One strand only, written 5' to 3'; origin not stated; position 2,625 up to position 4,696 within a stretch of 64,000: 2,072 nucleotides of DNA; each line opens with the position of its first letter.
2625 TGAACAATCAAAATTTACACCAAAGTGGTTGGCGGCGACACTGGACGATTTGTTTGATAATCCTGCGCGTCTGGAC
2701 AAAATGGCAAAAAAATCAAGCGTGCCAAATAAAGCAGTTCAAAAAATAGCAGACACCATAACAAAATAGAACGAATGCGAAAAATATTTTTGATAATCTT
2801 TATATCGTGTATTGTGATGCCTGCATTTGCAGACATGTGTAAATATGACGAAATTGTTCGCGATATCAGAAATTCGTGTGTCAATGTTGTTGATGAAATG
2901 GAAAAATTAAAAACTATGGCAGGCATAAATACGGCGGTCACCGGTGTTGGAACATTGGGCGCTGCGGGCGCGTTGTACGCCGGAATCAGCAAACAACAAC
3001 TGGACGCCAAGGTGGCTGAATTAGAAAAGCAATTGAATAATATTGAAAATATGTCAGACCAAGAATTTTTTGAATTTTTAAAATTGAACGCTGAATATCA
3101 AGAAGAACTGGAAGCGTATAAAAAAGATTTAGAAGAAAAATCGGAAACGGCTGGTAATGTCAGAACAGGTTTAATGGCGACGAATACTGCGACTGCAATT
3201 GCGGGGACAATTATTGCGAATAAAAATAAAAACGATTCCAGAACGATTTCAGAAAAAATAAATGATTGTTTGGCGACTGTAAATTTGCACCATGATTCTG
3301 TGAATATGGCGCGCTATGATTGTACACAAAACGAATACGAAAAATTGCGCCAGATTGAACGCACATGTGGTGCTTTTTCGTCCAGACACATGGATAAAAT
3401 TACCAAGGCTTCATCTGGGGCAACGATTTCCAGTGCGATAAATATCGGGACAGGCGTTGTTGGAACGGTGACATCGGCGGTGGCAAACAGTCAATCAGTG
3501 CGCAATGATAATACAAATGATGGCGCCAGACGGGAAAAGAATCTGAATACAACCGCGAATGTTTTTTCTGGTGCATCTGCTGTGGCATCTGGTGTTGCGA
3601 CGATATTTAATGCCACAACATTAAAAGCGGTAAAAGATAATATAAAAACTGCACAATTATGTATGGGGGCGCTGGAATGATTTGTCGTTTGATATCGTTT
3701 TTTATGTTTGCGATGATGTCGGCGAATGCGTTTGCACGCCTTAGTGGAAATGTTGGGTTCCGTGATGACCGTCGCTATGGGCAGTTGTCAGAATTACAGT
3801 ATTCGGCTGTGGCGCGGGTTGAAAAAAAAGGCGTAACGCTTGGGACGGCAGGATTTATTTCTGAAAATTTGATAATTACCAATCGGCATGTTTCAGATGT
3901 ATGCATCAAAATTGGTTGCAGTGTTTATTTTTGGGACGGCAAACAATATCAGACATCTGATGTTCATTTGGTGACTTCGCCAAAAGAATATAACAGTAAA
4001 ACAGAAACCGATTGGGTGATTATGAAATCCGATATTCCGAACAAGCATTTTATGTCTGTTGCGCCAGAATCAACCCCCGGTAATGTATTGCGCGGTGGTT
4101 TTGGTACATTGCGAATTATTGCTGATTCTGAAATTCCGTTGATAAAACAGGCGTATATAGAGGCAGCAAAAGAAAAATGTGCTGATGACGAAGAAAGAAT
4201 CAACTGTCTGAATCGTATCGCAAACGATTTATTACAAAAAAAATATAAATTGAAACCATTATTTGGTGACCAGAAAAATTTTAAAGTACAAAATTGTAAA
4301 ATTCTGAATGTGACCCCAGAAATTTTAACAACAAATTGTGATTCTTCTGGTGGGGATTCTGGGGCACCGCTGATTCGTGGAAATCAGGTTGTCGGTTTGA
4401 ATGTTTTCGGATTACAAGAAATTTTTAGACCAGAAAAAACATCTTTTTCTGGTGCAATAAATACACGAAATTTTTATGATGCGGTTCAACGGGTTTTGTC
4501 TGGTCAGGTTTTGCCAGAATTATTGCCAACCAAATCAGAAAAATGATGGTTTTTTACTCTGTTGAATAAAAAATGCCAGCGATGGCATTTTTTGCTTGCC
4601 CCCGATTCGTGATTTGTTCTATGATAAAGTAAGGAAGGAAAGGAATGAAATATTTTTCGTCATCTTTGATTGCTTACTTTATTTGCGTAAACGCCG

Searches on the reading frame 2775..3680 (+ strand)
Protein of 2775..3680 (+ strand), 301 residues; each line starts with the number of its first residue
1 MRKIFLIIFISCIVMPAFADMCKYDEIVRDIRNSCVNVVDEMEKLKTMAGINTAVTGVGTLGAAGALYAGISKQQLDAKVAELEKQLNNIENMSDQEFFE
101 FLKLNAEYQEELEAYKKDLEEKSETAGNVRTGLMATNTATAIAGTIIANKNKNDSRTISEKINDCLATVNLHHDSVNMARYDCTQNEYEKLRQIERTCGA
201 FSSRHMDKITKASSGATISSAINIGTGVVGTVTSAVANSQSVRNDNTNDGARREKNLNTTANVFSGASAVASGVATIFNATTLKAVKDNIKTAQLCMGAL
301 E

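Call 7: search_protein_families(library=pfam, proteins=[window:2775-3680:+], max_evalue=1)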
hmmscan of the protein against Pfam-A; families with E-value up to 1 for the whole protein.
window:2775-3680:+ (301 aa): 6 families
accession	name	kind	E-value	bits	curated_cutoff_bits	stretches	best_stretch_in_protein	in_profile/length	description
PF13476.12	AAA_23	-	0.012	16.7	27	1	73-166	118-197/201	AAA domain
PF13233.12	Complex1_LYR_2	-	0.15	13.2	22.3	1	77-125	24-73/80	Complex1_LYR-like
PF14015.11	DUF4231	-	0.18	12.7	24.7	1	217-282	15-62/103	Protein of unknown function (DUF4231)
PF09221.15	Bacteriocin_IId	-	0.41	11.3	23.6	1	34-67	13-46/67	Bacteriocin class IId cyclical uberolysin-like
PF04778.17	LMP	-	0.42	10.9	26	0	73-178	46-144/158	LMP repeated region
PF16326.10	ABC_tran_CTD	-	0.99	10.1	32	1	74-124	11-62/69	ABC transporter C-terminal domain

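Call 29: search_protein_families(library=ncbifam, proteins=[window:2775-3680:+], max_evalue=1)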
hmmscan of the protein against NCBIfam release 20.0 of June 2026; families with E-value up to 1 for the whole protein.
window:2775-3680:+ (301 aa): 4 families
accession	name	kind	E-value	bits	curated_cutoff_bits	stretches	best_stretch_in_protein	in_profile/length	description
NF033603.1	mini-MOMP_1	subfamily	0.044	13.5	75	1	1-34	1-33/63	mini-MOMP protein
NF052420.1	translocon_SseD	equivalog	0.27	11.3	130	0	204-282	33-95/152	type III secretion system translocon protein SseD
NF052423.1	lpg1689_fam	equivalog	0.3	10.5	150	1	72-123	7-58/184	lpg1689 family Dot/Icm T4SS effector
TIGR03651.1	circ_ocin_uber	subfamily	0.59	10.5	30.7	1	35-64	17-46/73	circular bacteriocin, circularin A/uberolysin family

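Call 32: find_homologous_proteins(query=window:2775-3680:+)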
Query window:2775-3680:+ (301 aa): 998 proteins with E <= 0.001 among 4152 candidates; the best 120 are listed.
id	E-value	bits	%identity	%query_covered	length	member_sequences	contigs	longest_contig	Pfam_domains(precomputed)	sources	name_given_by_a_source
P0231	8.8e-174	594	98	95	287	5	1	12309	-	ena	-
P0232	3.2e-136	471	72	100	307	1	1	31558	-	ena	-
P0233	3.7e-113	395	62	100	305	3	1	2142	-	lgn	-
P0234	7.4e-86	306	52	100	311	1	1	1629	-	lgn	-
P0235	2.8e-83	297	48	99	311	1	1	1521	-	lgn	-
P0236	3.3e-83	297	48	99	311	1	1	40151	-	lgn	-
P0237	6.6e-83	296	48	99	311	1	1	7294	-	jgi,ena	-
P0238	2.5e-82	294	48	100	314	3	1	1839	-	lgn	-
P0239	5.9e-82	293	51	100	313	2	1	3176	-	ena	-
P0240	3.5e-81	290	47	100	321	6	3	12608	-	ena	-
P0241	2.9e-80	287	47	99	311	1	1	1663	-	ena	-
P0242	1.1e-76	276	49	94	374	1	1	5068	-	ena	-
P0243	3.1e-74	268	47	93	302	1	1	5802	-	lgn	-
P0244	4.9e-74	267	47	99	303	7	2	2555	-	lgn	-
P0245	5.3e-74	267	46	100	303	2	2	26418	-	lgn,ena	-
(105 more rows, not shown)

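Call 89: search_protein_families(library=phrogs, proteins=[window:2775-3680:+], max_evalue=0.01)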
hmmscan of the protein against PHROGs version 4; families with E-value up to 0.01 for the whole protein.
window:2775-3680:+ (301 aa): 2 families
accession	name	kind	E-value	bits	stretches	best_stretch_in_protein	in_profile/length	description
phrog_28905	-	unknown function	0.00065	21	1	71-134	5-65/124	-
phrog_6508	-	unknown function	0.0087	17.4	1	30-97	41-108/126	-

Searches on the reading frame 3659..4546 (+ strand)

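Call 7: search_protein_families(library=pfam, proteins=[window:3659-4546:+], max_evalue=1)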
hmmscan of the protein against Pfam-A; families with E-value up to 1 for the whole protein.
window:3659-4546:+ (295 aa): 5 families
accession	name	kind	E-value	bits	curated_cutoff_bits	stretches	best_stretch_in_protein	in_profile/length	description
PF00089.32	Trypsin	-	4.4e-08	33.7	20.6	2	218-254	160-200/220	Trypsin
PF13365.12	Trypsin_2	-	1.3e-05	26.4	27.6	2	62-137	1-72/144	Trypsin-like peptidase domain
PF10459.15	Peptidase_S46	-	0.053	12.6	22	0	219-248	620-650/698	Peptidase S46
PF02122.21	Peptidase_S39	-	0.068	13.2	21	1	189-247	105-162/203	Peptidase S39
PF20180.4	UQCC2_CBP6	-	0.069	14.1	27.9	1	168-199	40-71/90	Complex III assembly factor UQCC2/CBP6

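Call 29: search_protein_families(library=ncbifam, proteins=[window:3659-4546:+], max_evalue=1)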
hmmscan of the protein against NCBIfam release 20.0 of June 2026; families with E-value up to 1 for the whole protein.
window:3659-4546:+ (295 aa): 0 families
